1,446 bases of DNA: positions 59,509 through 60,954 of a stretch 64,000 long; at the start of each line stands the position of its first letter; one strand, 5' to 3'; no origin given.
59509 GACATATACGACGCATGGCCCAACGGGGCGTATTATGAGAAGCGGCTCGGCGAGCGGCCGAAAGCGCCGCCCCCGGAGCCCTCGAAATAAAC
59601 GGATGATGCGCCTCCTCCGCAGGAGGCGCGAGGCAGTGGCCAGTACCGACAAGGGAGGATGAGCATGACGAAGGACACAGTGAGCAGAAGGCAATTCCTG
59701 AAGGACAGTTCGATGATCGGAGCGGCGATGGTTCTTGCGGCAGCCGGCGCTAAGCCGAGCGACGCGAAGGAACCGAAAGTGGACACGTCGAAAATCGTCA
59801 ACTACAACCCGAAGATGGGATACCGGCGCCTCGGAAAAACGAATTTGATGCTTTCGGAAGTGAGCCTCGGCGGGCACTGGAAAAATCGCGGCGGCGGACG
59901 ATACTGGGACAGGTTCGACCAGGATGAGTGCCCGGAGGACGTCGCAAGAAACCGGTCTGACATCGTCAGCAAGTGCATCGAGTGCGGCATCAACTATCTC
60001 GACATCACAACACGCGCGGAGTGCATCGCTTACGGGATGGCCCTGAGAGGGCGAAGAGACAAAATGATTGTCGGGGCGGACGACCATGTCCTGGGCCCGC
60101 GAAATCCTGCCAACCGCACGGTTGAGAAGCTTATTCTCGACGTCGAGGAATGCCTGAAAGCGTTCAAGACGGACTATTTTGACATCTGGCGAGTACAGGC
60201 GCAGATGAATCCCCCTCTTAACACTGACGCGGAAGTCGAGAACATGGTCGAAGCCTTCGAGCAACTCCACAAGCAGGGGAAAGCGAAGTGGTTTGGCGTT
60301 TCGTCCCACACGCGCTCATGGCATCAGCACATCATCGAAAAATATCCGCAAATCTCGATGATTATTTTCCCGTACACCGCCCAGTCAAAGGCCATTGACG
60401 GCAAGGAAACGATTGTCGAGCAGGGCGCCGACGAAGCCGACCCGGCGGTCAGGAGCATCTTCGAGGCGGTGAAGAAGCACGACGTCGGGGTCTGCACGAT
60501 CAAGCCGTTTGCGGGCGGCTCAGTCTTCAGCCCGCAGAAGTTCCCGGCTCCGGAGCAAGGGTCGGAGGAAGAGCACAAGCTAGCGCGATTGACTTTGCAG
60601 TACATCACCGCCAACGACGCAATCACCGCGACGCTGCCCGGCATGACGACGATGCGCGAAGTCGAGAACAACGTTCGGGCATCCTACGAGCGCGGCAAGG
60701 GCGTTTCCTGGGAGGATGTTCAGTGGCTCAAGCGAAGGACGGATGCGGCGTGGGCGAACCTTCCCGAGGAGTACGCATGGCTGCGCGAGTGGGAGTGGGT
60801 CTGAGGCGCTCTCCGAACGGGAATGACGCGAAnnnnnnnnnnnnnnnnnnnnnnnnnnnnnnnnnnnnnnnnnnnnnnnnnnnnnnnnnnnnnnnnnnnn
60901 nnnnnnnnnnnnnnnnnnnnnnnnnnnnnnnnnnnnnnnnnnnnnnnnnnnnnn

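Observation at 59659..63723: Tandemly duplicated periplasmic module: TAT-exported aldo/keto reductase followed by a tetraheme cytochrome c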

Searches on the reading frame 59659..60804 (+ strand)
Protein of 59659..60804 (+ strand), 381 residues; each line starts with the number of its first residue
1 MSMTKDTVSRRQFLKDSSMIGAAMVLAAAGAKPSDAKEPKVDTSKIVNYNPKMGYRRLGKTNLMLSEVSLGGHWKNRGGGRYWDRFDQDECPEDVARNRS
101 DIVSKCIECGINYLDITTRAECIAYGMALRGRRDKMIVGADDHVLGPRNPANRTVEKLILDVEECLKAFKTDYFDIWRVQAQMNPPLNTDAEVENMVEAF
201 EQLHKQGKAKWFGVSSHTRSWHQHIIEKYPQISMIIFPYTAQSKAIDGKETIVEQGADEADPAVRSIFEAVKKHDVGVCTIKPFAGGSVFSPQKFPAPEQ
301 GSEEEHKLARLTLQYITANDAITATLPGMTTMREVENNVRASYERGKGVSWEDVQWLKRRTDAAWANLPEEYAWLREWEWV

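Call 3: search_protein_families(library=pfam, proteins=[window:59659-60804:+], max_evalue=0.01)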
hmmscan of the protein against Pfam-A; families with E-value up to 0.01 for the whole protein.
window:59659-60804:+ (381 aa): 1 family
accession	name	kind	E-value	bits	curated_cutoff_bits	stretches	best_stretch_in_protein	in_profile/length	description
PF00248.27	Aldo_ket_red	-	5.9e-14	52.3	24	1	102-342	24-274/291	Aldo/keto reductase family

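Call 4: search_protein_families(library=ncbifam, proteins=[window:59659-60804:+], max_evalue=0.01)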
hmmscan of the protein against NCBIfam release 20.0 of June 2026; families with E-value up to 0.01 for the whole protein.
window:59659-60804:+ (381 aa): 3 families
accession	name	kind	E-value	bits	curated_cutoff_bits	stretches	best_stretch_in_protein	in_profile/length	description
NF049922.1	MethglyxlRedYdjG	equivalog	2.4e-10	40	550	1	56-237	4-190/326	NADH-dependent methylglyoxal reductase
TIGR01409.1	TAT_signal_seq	domain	7.5e-06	26.1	16.7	1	8-36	1-29/29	twin-arginine translocation signal domain-containing protein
NF008377.0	PRK11172.1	equivalog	0.0061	15.8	327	0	153-227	70-141/267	2,5-didehydrogluconate reductase DkgB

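Call 5: find_homologous_proteins(query=window:59659-60804:+)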
Query window:59659-60804:+ (381 aa): 4107 proteins with E <= 0.001 among 7795 candidates; the best 120 are listed.
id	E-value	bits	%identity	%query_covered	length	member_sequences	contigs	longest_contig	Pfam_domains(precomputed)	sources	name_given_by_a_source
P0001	1.2e-260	882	100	99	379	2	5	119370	PF00248.28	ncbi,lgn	-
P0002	2.1e-226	770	85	99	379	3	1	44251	PF00248.28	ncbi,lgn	-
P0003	4.6e-224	762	84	99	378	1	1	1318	PF00248.28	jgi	jgi:predicted aldo/keto reductase-like oxidoreductase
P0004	5.5e-224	762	84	99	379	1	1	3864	PF00248.28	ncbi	-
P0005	2.8e-220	749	82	99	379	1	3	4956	PF00248.28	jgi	jgi:aryl-alcohol dehydrogenase-like predicted oxidoreductase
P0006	1.7e-218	744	82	99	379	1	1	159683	PF00248.28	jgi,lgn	-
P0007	4.0e-212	723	81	99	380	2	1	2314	PF00248.28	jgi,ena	-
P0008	8.8e-209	712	80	99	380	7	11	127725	PF00248.28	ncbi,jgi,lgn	-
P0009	5.8e-205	699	81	95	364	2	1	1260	PF00248.28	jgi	jgi:aryl-alcohol dehydrogenase-like predicted oxidoreductase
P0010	1.4e-203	694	78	100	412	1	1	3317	PF00248.28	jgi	jgi:predicted aldo/keto reductase-like oxidoreductase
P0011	1.1e-172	593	66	99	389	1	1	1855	PF00248.28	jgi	jgi:aryl-alcohol dehydrogenase-like predicted oxidoreductase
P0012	4.9e-140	485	58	99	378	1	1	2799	PF00248.28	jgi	-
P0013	1.2e-138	481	58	99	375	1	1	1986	PF00248.28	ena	-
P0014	2.8e-138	480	59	99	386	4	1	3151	PF00248.28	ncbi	-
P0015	7.0e-138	478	58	99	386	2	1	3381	PF00248.28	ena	-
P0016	7.8e-138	478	59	99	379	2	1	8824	PF00248.28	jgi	jgi:predicted aldo/keto reductase-like oxidoreductase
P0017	9.4e-138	478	57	99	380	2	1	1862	PF00248.28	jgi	jgi:predicted aldo/keto reductase-like oxidoreductase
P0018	6.2e-137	475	55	99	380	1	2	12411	PF00248.28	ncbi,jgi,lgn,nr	ncbi:MAG: aldo/keto reductase [Planctomycetes bacterium]|nr:aldo/keto reductase [Planctomycetota bac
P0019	7.4e-137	475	57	99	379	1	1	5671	PF00248.28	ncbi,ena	-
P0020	1.4e-136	474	56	99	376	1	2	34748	PF00248.28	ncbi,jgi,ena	-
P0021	6.8e-136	472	58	99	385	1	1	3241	PF00248.28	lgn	-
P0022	1.1e-135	471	56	99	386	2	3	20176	PF00248.28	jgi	-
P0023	2.1e-135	470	57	99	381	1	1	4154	PF00248.28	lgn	-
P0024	2.8e-135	470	55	99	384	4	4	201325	PF00248.28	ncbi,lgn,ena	-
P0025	3.2e-135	469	55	99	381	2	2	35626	PF00248.28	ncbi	ncbi:MAG: aldo/keto reductase [Planctomycetota bacterium]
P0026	6.6e-135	468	57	99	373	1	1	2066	PF00248.28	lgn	-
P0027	7.2e-135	468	55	99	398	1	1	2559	PF00248.28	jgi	jgi:aryl-alcohol dehydrogenase-like predicted oxidoreductase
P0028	1.6e-134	467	56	99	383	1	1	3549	PF00248.28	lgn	-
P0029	3.6e-134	466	56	99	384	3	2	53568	PF00248.28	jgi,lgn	jgi:aryl-alcohol dehydrogenase-like predicted oxidoreductase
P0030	9.4e-134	465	55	99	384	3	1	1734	PF00248.28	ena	-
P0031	9.7e-134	465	57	99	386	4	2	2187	PF00248.28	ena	-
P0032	1.0e-133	464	57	99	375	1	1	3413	PF00248.28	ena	-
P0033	1.1e-133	464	53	99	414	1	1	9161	PF00248.28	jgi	-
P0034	1.8e-133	464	56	99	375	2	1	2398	PF00248.28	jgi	jgi:predicted aldo/keto reductase-like oxidoreductase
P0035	2.1e-133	463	58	93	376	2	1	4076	PF00248.28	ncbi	-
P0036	4.8e-133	462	59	89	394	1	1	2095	PF00248.28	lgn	-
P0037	5.1e-133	462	54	99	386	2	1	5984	PF00248.28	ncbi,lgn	-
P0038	7.2e-133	462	55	99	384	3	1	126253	PF00248.28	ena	-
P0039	9.1e-133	461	60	90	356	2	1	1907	PF00248.28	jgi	-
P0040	1.1e-132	461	56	99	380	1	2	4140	PF00248.28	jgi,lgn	-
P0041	2.2e-132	460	60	88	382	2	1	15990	PF00248.28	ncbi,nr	ncbi:MAG: aldo/keto reductase [Planctomycetes bacterium]|nr:aldo/keto reductase [Planctomycetota bac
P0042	2.5e-132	460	57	99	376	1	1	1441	PF00248.28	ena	-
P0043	3.1e-132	460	59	92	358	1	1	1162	PF00248.28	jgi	jgi:aryl-alcohol dehydrogenase-like predicted oxidoreductase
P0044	1.2e-131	458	55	99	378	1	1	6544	PF00248.28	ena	-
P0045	1.3e-131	458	57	99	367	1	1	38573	PF00248.28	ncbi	-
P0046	2.3e-131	457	62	86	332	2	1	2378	PF00248.28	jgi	-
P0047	2.8e-131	456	53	99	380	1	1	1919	PF00248.28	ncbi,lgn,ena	-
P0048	2.8e-131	456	54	99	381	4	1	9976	PF00248.28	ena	-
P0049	3.1e-131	456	55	99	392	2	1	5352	PF00248.28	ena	-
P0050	5.0e-131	456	55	99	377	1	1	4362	PF00248.28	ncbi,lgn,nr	ncbi:MAG TPA: aldo/keto reductase [Armatimonadetes bacterium]|nr:aldo/keto reductase [Armatimonadota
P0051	4.9e-130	452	53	99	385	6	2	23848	PF00248.28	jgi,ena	-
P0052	6.8e-130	452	52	99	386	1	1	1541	PF00248.28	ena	-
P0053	7.8e-130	452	55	99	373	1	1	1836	PF00248.28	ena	-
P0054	9.4e-130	451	56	99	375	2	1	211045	PF00248.28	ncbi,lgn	-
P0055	1.1e-129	451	54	98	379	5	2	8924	PF00248.28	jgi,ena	-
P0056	1.4e-129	451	55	99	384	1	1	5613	PF00248.28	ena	-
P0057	1.8e-129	451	54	99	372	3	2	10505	PF00248.28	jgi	-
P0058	2.0e-129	450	55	99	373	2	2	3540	PF00248.28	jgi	-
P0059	2.3e-129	450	54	99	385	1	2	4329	PF00248.28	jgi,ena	-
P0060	2.5e-129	450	86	60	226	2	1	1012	PF00248.28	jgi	jgi:predicted aldo/keto reductase-like oxidoreductase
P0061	3.7e-129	449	59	86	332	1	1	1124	PF00248.28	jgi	jgi:predicted aldo/keto reductase-like oxidoreductase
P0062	3.9e-129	449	53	99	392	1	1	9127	PF00248.28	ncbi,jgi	-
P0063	5.1e-129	449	53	99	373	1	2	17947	PF00248.28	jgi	-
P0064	5.1e-129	449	55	99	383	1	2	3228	PF00248.28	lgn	-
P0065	5.3e-129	449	54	99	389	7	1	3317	PF00248.28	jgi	-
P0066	1.0e-128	448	54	99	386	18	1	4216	PF00248.28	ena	-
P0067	1.9e-128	447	53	99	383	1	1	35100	PF00248.28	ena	-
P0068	1.9e-128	447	54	99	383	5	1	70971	PF00248.28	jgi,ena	jgi:predicted aldo/keto reductase-like oxidoreductase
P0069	1.9e-128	447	53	99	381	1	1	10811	PF00248.28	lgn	-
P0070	2.0e-128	447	54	99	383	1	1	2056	PF00248.28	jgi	-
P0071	4.5e-128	446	54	98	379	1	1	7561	PF00248.28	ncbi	-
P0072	5.2e-128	446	53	99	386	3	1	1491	PF00248.28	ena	-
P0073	5.8e-128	446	54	99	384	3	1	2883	PF00248.28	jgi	jgi:aryl-alcohol dehydrogenase-like predicted oxidoreductase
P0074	6.0e-128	445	54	99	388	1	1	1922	PF00248.28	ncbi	-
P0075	6.2e-128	445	54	99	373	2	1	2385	PF00248.28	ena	-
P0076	7.9e-128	445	54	99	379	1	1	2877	PF00248.28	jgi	-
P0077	8.7e-128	445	54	99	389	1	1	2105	PF00248.28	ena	-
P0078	8.8e-128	445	53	99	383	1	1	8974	PF00248.28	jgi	jgi:predicted aldo/keto reductase-like oxidoreductase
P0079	1.1e-127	445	54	99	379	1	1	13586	PF00248.28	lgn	-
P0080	1.2e-127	445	53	99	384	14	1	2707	PF00248.28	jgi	jgi:predicted aldo/keto reductase-like oxidoreductase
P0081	1.3e-127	444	54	97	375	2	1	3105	PF00248.28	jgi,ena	-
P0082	1.4e-127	444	53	99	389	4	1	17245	PF00248.28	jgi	-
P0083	1.5e-127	444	54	99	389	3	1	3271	PF00248.28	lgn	-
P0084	1.5e-127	444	54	99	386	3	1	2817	PF00248.28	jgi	-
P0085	1.6e-127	444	54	99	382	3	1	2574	PF00248.28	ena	-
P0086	2.0e-127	444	55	99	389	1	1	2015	PF00248.28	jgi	-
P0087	2.2e-127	444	54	99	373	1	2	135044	PF00248.28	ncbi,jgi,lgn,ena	-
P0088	2.8e-127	443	54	99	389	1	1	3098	PF00248.28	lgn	-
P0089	2.8e-127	443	54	99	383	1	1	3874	PF00248.28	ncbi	-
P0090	3.4e-127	443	55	99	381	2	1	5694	PF00248.28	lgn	-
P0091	3.6e-127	443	53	99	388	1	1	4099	PF00248.28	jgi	jgi:predicted aldo/keto reductase-like oxidoreductase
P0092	5.3e-127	442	53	99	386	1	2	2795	PF00248.28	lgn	-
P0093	5.7e-127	442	53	99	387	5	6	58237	PF00248.28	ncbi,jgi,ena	-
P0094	6.1e-127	442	54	100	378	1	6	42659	PF00248.28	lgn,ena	-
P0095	6.6e-127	442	54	99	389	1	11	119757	PF00248.28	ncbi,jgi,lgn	-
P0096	8.2e-127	442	53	99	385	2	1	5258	PF00248.28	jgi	-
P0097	9.8e-127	442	54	99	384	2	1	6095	PF00248.28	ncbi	-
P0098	1.2e-126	441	58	89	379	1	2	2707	PF00248.28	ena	-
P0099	1.2e-126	441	53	99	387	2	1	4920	PF00248.28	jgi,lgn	-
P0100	1.3e-126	441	54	99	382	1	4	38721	PF00248.28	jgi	-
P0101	1.4e-126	441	53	99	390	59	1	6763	PF00248.28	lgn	-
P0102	1.5e-126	441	53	99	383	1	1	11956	PF00248.28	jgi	jgi:predicted aldo/keto reductase-like oxidoreductase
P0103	1.9e-126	441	53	99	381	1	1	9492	PF00248.28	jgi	-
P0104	1.9e-126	441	54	99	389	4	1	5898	PF00248.28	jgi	jgi:predicted aldo/keto reductase-like oxidoreductase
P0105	2.0e-126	440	54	99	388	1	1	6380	PF00248.28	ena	-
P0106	2.3e-126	440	51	99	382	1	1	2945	PF00248.28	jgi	jgi:predicted aldo/keto reductase-like oxidoreductase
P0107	2.4e-126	440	52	99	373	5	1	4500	PF00248.28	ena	-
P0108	2.4e-126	440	53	99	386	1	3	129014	PF00248.28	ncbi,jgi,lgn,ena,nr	ncbi:MAG TPA: aldo/keto reductase [Sedimentisphaerales bacterium]|nr:aldo/keto reductase [Sedimentis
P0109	2.6e-126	440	53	99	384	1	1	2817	PF00248.28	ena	-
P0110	2.9e-126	440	51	99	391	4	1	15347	PF00248.28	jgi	jgi:aryl-alcohol dehydrogenase-like predicted oxidoreductase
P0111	3.1e-126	440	53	99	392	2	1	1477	PF00248.28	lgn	-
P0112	3.5e-126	440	54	99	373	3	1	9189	PF00248.28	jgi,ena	-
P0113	4.2e-126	439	55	99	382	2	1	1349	PF00248.28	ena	-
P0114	4.3e-126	439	53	98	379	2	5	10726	PF00248.28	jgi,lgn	-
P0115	4.8e-126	439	54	99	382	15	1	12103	PF00248.28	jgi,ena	-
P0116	5.3e-126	439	53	99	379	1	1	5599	PF00248.28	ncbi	-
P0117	6.3e-126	439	55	99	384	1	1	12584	PF00248.28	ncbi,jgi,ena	-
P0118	6.3e-126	439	53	99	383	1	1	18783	PF00248.28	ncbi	-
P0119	7.1e-126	439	53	99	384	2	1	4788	PF00248.28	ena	-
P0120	7.6e-126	439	53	99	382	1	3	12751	PF00248.28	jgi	-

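Call 7: find_encoding_contigs(protein=P0001, flank=8000, max_places=4)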
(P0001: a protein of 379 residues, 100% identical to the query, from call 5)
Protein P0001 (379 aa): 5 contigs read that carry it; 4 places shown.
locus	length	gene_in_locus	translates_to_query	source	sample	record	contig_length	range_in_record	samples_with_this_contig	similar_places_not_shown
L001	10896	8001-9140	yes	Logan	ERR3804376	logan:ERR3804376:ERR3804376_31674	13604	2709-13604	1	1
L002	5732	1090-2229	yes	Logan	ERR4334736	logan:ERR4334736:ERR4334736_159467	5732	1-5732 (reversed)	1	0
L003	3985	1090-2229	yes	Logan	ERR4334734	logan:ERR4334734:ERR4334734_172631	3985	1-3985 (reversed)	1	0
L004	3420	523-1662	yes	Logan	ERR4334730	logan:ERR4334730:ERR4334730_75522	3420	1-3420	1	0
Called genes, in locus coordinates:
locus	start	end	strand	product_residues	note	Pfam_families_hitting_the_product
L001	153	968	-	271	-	PF06283:ThuA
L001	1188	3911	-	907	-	PF00041:fn3 (faint)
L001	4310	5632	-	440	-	PF06283:ThuA, PF06439:3keto-disac_hyd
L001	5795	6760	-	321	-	PF01261:AP_endonuc_2, PF03786:UxuA (weak)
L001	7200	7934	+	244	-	-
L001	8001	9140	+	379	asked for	PF00248:Aldo_ket_red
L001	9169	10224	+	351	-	PF06439:3keto-disac_hyd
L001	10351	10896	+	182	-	?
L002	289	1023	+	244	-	-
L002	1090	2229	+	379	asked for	PF00248:Aldo_ket_red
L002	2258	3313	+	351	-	PF06439:3keto-disac_hyd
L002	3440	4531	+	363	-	PF00248:Aldo_ket_red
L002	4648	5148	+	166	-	PF22678:Cytochrom_c_NrfB-like (faint), PF14522:Cytochrome_C7 (faint), PF09699:Paired_CXXCH_1 (faint)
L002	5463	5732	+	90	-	?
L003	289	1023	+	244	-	-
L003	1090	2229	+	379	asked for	PF00248:Aldo_ket_red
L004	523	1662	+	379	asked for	PF00248:Aldo_ket_red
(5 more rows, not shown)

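Call 8: find_encoding_contigs(protein=P0024, flank=8000, max_places=4)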
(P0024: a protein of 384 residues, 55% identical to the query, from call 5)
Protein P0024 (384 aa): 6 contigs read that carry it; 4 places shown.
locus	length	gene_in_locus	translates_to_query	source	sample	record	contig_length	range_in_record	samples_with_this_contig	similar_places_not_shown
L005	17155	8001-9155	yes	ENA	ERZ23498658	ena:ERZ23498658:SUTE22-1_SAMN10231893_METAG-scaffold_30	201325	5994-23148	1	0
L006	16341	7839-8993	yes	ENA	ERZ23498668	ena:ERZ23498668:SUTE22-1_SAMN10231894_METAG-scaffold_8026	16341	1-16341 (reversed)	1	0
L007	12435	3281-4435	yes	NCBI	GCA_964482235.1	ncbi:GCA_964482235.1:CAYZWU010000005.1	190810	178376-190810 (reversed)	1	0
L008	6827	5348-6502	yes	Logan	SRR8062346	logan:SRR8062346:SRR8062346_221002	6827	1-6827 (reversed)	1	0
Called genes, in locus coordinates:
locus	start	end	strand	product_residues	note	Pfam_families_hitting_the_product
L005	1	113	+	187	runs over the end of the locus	-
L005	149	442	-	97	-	PF13193:AMP-binding_C (weak)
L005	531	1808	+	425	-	PF01408:GFO_IDH_MocA, PF19051:GFO_IDH_MocA_C2, PF22725:GFO_IDH_MocA_C3 (weak)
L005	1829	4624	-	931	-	PF12146:Hydrolase_4 (weak)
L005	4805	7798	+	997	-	PF19543:GH123_N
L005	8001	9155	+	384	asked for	PF00248:Aldo_ket_red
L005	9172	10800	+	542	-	PF09699:Paired_CXXCH_1 (faint), PF06439:3keto-disac_hyd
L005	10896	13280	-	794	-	PF08487:VIT, PF13757:VIT_2 (weak), PF00092:VWA, PF13519:VWA_2, PF13768:VWA_3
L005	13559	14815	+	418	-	PF01408:GFO_IDH_MocA, PF22725:GFO_IDH_MocA_C3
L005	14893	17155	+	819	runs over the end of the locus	PF00890:FAD_binding_2 (faint), PF01266:DAO, PF07992:Pyr_redox_2 (faint), PF16350:FAO_M, PF01571:GCV_T, PF08669:GCV_T_C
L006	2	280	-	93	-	?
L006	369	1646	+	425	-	PF01408:GFO_IDH_MocA, PF19051:GFO_IDH_MocA_C2, PF22725:GFO_IDH_MocA_C3 (weak)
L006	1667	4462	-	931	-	PF12146:Hydrolase_4 (weak)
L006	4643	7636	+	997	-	PF19543:GH123_N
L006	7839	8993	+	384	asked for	PF00248:Aldo_ket_red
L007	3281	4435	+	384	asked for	PF00248:Aldo_ket_red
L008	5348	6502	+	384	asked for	PF00248:Aldo_ket_red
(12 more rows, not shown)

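Call 9: find_encoding_contigs(protein=P0054, flank=6000, max_places=2)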
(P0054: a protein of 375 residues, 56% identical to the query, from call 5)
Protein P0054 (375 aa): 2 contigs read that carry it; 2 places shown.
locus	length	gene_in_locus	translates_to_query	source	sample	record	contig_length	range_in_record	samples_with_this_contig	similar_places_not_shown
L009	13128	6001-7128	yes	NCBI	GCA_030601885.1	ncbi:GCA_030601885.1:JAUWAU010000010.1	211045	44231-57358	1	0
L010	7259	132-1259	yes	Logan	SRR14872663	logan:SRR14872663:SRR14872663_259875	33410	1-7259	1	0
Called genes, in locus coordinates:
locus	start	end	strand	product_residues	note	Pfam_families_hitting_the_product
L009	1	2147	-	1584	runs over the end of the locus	PF02369:Big_1 (faint), PF13620:CarboxypepD_reg, PF11974:bMG3, PF01835:MG2, PF07703:A2M_BRD, PF00207:A2M, PF07678:TED_complement, PF17973:bMG10, +4 more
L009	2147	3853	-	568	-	-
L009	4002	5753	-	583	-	PF25840:Ulvan_lyase_N (faint)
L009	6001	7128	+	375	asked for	PF00248:Aldo_ket_red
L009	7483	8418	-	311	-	PF13243:SQHop_cyclase_C (faint)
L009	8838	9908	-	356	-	PF01702:TGT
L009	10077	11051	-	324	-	PF01479:S4, PF00849:PseudoU_synth_2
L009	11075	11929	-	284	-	PF01790:LGT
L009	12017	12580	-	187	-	PF01252:Peptidase_A8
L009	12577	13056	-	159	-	PF01258:zf-dskA_traR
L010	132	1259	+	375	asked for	PF00248:Aldo_ket_red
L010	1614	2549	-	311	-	PF13243:SQHop_cyclase_C (faint)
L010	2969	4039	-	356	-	PF01702:TGT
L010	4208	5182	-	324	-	PF01479:S4, PF00849:PseudoU_synth_2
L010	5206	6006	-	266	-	PF01790:LGT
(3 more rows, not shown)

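Call 10: find_encoding_contigs(protein=P0108, flank=6000, max_places=2)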
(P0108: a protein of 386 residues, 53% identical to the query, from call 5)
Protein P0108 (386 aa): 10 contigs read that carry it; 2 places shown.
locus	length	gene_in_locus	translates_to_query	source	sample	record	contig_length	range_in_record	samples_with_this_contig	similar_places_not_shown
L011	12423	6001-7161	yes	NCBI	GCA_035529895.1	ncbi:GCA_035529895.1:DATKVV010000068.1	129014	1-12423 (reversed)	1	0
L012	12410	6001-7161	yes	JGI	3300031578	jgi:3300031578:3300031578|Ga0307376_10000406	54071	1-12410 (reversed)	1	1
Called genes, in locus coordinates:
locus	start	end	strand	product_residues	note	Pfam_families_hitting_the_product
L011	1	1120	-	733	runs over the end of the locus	PF12439:GDE_N, PF06202:GDE_C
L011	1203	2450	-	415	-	PF03065:Glyco_hydro_57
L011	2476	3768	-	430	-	PF08323:Glyco_transf_5, PF13579:Glyco_trans_4_4, PF13439:Glyco_transf_4, PF20706:GT4-conflict, PF00534:Glycos_transf_1, PF13692:Glyco_trans_1_4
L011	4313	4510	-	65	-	-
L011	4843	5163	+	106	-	-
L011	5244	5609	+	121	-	-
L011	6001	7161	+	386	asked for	PF00248:Aldo_ket_red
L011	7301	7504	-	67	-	-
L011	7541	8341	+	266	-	PF06439:3keto-disac_hyd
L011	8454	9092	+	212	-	PF06439:3keto-disac_hyd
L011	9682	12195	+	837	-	-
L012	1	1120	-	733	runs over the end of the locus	PF12439:GDE_N, PF06202:GDE_C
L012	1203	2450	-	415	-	PF03065:Glyco_hydro_57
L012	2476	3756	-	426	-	PF08323:Glyco_transf_5, PF13579:Glyco_trans_4_4, PF13439:Glyco_transf_4, PF20706:GT4-conflict, PF00534:Glycos_transf_1, PF13692:Glyco_trans_1_4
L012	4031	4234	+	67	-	-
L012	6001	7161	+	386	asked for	PF00248:Aldo_ket_red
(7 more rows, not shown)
